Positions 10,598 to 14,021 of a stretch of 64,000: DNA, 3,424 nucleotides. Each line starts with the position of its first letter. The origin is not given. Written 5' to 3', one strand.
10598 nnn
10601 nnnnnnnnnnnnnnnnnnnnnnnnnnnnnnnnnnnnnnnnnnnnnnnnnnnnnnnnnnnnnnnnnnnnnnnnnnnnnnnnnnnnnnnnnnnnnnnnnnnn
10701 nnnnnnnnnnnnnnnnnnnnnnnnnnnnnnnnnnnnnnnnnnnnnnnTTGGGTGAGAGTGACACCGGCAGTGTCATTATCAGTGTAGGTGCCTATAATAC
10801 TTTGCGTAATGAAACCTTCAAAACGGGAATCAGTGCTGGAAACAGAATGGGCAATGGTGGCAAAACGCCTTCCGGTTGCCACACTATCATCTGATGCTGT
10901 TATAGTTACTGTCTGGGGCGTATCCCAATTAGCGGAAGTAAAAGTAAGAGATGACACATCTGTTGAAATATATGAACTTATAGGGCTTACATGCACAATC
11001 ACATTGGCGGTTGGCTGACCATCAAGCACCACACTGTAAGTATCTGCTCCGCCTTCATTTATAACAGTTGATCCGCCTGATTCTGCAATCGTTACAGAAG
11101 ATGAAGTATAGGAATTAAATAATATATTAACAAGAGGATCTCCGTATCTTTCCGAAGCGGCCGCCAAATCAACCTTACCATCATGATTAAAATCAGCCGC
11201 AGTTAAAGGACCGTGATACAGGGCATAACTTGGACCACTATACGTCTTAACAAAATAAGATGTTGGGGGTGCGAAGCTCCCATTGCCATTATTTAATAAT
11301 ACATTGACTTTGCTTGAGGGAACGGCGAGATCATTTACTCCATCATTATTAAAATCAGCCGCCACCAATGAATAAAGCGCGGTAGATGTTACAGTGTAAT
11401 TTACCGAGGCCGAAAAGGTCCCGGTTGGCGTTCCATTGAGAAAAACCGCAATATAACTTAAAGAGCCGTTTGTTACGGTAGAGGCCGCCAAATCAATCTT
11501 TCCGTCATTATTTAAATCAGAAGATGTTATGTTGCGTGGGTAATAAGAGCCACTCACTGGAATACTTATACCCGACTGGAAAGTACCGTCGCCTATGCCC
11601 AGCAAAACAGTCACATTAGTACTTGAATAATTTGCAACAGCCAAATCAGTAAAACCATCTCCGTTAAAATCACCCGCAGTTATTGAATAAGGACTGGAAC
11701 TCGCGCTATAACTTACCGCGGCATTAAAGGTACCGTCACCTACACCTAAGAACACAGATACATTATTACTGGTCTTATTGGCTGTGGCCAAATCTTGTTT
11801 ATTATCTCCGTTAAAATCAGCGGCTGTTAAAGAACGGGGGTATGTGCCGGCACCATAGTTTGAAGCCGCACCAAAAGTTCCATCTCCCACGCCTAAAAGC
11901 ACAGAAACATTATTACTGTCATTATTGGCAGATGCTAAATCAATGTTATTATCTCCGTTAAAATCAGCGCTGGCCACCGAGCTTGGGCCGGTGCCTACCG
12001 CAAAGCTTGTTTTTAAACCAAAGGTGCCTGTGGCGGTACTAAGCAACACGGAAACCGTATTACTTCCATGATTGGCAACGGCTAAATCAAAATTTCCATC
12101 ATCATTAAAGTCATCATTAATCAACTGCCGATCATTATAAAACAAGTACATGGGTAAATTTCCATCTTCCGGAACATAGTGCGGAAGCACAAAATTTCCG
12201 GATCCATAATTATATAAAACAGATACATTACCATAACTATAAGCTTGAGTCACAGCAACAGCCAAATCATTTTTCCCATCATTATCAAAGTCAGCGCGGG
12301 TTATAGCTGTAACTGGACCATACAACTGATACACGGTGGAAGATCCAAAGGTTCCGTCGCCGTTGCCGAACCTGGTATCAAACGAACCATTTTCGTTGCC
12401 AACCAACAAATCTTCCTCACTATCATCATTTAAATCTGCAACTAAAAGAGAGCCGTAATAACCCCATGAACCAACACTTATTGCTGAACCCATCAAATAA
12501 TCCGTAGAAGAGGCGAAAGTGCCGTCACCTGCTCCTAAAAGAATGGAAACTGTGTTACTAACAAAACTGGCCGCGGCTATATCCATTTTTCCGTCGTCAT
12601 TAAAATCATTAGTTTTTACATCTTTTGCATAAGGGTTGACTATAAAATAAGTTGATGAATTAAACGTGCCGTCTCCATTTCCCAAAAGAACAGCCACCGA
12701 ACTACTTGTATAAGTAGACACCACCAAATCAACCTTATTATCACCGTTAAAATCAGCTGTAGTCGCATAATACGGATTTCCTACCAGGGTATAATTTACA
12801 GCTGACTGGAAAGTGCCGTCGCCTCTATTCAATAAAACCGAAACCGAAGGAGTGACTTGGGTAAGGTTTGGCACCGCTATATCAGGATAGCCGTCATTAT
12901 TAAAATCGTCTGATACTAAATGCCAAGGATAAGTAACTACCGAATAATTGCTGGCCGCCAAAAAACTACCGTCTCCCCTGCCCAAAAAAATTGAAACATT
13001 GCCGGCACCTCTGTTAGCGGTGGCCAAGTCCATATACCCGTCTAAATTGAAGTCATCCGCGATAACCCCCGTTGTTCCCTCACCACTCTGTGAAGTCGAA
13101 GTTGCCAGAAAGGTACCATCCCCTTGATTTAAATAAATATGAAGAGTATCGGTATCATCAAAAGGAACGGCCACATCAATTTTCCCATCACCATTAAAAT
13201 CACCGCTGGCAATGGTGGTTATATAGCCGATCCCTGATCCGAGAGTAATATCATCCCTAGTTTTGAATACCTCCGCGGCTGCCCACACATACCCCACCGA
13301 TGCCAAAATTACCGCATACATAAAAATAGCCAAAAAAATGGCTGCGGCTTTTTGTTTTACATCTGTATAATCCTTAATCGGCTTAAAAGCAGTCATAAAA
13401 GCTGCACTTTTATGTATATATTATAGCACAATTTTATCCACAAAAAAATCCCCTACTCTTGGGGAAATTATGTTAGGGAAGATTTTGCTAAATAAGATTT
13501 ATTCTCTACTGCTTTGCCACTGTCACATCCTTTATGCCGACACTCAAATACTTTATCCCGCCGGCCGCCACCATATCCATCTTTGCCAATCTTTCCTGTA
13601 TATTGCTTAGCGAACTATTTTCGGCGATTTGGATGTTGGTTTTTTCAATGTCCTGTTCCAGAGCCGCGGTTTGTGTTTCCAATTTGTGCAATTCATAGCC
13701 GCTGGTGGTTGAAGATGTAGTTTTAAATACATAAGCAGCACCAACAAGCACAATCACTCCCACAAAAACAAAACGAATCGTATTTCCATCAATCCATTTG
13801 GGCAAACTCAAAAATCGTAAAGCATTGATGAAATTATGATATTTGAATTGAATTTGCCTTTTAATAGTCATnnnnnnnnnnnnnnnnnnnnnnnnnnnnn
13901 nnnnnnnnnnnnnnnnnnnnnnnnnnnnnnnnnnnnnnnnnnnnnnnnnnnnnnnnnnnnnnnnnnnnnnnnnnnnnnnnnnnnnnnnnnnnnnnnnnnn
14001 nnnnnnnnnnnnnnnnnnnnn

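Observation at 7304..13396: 6.1-kb gene for a giant FG-GAP-repeat and peptidoglycan-binding surface protein, directly downstream of the mraZ-rsmH-ftsL module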

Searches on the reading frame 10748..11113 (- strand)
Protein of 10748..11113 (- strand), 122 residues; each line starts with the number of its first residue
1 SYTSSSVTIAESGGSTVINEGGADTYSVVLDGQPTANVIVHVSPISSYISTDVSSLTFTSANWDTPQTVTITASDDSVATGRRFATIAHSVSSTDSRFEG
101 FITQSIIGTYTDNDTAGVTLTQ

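Call 20: search_protein_families(library=pfam, proteins=[window:10748-11113:-], max_evalue=10)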
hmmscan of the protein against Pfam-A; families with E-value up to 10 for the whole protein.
seq(122 aa): 1 family
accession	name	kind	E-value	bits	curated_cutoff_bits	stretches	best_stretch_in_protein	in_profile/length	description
PF10502.14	Peptidase_S26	-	0.063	13.7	22.9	1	61-108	114-161/168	Signal peptidase, peptidase S26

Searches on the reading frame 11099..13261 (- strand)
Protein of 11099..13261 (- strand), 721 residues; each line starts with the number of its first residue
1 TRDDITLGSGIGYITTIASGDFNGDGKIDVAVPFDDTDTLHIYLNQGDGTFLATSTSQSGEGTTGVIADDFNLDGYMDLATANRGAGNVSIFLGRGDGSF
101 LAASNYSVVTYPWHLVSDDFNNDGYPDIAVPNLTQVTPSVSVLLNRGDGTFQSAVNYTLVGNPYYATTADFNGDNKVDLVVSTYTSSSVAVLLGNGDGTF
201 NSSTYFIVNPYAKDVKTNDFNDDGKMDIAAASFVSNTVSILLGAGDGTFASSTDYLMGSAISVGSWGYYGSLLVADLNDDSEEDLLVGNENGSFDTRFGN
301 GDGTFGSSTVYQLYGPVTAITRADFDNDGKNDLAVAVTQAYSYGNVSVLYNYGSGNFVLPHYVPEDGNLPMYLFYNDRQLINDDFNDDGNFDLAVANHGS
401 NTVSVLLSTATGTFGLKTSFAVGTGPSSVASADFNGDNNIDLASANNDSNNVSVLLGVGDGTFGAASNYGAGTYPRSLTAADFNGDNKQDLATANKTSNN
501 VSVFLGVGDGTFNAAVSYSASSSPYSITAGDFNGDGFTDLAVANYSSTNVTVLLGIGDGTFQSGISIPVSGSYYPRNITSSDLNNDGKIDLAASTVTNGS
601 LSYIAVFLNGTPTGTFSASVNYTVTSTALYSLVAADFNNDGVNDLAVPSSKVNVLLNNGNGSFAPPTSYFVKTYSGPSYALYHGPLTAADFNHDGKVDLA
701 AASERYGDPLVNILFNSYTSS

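Call 61: search_solved_structures(query=window:11099-13261:-, max_evalue=0.001)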
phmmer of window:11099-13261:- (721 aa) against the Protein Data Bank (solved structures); distinct sequences matched with E-value up to 0.001: 0.

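Call 67: predict_structure(alignment_id=A2)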
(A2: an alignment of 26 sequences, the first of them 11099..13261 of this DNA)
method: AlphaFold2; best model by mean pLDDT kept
length: 721 residues; sequences in the alignment: 26
mean_pLDDT: 85.8   pTM: 0.57
mean pLDDT of the five models: 85.8, 85.0, 84.8, 84.3, 83.5
residues with pLDDT >= 90: 440; 70-90: 187; 50-70: 42; < 50: 52
segments of 3 or more residues with pLDDT < 50: 1-11, 262-267, 361-376, 673-681, 706-708, 717-721
pLDDT, mean of each block of 10 residues (from residue 1): 38 81 92 86 80 83 94 97 95 95 95 96 97 88 97 96 95 97 92 97 94 93 97 88 97 83 52 92 91 90 92 83 87 80 68 75 30 47 90 85 84 76 93 96 96 96 96 95 96 97 97 97 95 94 94 96 93 90 93 83 87 83 80 91 89 91 88 43 74 84 58 50 25
secondary structure, 60 per line:
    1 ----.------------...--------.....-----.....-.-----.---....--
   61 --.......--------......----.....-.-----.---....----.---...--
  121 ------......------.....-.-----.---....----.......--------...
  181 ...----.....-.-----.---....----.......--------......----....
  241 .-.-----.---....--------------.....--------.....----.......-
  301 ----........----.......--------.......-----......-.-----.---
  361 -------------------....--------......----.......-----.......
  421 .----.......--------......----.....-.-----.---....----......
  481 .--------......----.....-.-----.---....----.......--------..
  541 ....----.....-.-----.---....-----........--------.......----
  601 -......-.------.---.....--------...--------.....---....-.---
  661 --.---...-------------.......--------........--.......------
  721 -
elements in order (helices of 4 or more, strands of 3 or more residues): E18-20 E29-33 E39-43 E55-58 E63-69 E78-83 E88-92 E104-107 E116-118 E127-132 E139-143 E155-158 E163-169 E178-183 E188-192 E204-207 E212-218 E227-232 E237-241 E253-256 E271-275 E284-288 E293-299 E305-312 E317-323 E332-338 E344-349 E380-383 E392-397 E402-408 E414-421 E426-432 E441-446 E451-455 E467-470 E475-481 E490-495 E500-504 E516-519 E524-530 E539-544 E549-553 E565-568 E574-581 E590-596 E602-607 E620-624 E633-635 E644-648 E652-655 E667-669 E683-689 E698-705 E708-714

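Call 70: fold_search(model_id=the predicted structure, library=pdb)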
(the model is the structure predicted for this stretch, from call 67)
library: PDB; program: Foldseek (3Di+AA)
matches with E <= 10: 1458; with E <= 0.001: 669
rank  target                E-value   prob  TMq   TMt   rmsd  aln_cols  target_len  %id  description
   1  9lul_f                7.2e-14  1.00  0.33  0.30  15.9       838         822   10  Local refinement of stacked like DDB1-DDA1-DET1-Ube2e2-COP1 complex (layer 1) (released 2026-01-28)
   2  8t9a_A                1.3e-13  1.00  0.34  0.25  15.0       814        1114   10  CryoEM structure of human DDB1-DCAF12 in complex with MAGEA3 (released 2024-04-10)
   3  7dvq_3                2.7e-13  1.00  0.34  0.22  18.2       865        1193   11  Cryo-EM Structure of the Activated Human Minor Spliceosome (minor Bact Complex) (released 2021-03-31)
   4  9lu1_S                2.7e-13  1.00  0.33  0.24  16.1       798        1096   10  protein structure of DDB1-DDA1-DET1-Ube2e2 bound to COP1 dimer (released 2026-01-28)
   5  8uh6_A                4.5e-13  1.00  0.33  0.29  15.6       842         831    9  Degrader-induced complex between PTPN2 and CRBN-DDB1 (released 2024-09-11)
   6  6zue_A                5.2e-13  1.00  0.32  0.21  18.4       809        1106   10  Crystal structure of human DDB1 bound to human DCAF1 (amino acid residues 1046-1396) (released 2021-07-28)
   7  3ei2_A                5.2e-13  1.00  0.31  0.21  18.0       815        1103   11  Structure of hsDDB1-drDDB2 bound to a 16 bp abasic site containing DNA-duplex (released 2009-01-20)
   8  2b5m                  5.4e-13  1.00  0.31  0.21  18.4       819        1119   11  Crystal Structure of DDB1 (released 2006-02-28)
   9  9lul_c                6.8e-13  1.00  0.34  0.30  15.9       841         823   10  Local refinement of stacked like DDB1-DDA1-DET1-Ube2e2-COP1 complex (layer 1) (released 2026-01-28)
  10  4a0k_C                7.5e-13  1.00  0.33  0.25  14.1       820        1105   10  STRUCTURE OF DDB1-DDB2-CUL4A-RBX1 BOUND TO A 12 BP ABASIC SITE CONTAINING DNA-DUPLEX (released 2011-12-14)
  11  8d7v_A                8.2e-13  1.00  0.39  0.27  14.0       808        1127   10  Cereblon~DDB1 bound to CC-92480 with DDB1 in the twisted conformation (released 2022-07-20)
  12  3ei1_A                8.6e-13  1.00  0.33  0.22  18.2       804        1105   10  Structure of hsDDB1-drDDB2 bound to a 14 bp 6-4 photoproduct containing DNA-duplex (released 2009-01-20)
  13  3i7h_A                9.0e-13  1.00  0.33  0.23  20.0       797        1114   10  Crystal Structure of DDB1 in Complex with the H-Box Motif of HBX (released 2009-12-08)
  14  7ukn_A                9.4e-13  1.00  0.35  0.25  18.4       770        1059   10  Crystal Structure of DDB1 in Complex with the H-Box Motif of pUL145 (released 2022-08-10)
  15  7q4o_C                9.8e-13  1.00  0.38  0.25  17.5       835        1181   12  Substrate-bound A-like U2 snRNP (released 2022-03-30)
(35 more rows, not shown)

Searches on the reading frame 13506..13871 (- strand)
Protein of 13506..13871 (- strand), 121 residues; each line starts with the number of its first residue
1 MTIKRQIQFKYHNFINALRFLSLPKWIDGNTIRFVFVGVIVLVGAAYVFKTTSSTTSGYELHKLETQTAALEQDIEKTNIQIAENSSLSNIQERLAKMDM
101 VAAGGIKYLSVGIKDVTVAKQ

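Call 6: search_protein_families(library=pfam, proteins=[window:13506-13871:-], max_evalue=0.01)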
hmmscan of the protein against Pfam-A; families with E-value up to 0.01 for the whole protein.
window:13506-13871:- (121 aa): 0 families

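Call 20: search_protein_families(library=pfam, proteins=[window:13506-13871:-], max_evalue=10)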
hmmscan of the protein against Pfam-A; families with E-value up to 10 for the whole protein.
window:13506-13871:- (121 aa): 4 families
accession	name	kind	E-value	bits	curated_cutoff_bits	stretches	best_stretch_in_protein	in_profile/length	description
PF14962.11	AIF-MLS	-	0.018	15.3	29.9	1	22-105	34-124/192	Mitochondria Localisation Sequence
PF13600.11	DUF4140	-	0.034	15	27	1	3-83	10-89/98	N-terminal domain of unknown function (DUF4140)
PF19579.4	FtsL_2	-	0.041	14.2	24.6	1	35-100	19-84/100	Bacteriodetes cell division protein (FtsL-like)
PF16326.10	ABC_tran_CTD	-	0.046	14.4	32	1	60-97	9-45/69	ABC transporter C-terminal domain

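Call 39: search_protein_families(library=ncbifam, proteins=[window:13506-13871:-], max_evalue=0.01)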
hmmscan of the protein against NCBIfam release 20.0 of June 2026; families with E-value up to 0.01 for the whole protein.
window:13506-13871:- (121 aa): 2 families
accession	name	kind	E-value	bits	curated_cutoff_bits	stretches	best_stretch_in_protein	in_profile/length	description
NF053549.1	FtsL_Actino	equivalog_domain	2.3e-09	37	55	1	34-111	3-82/83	cell division protein FtsL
TIGR02209.1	ftsL_broad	equivalog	0.0026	17.7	42.45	1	31-93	3-65/85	cell division protein FtsL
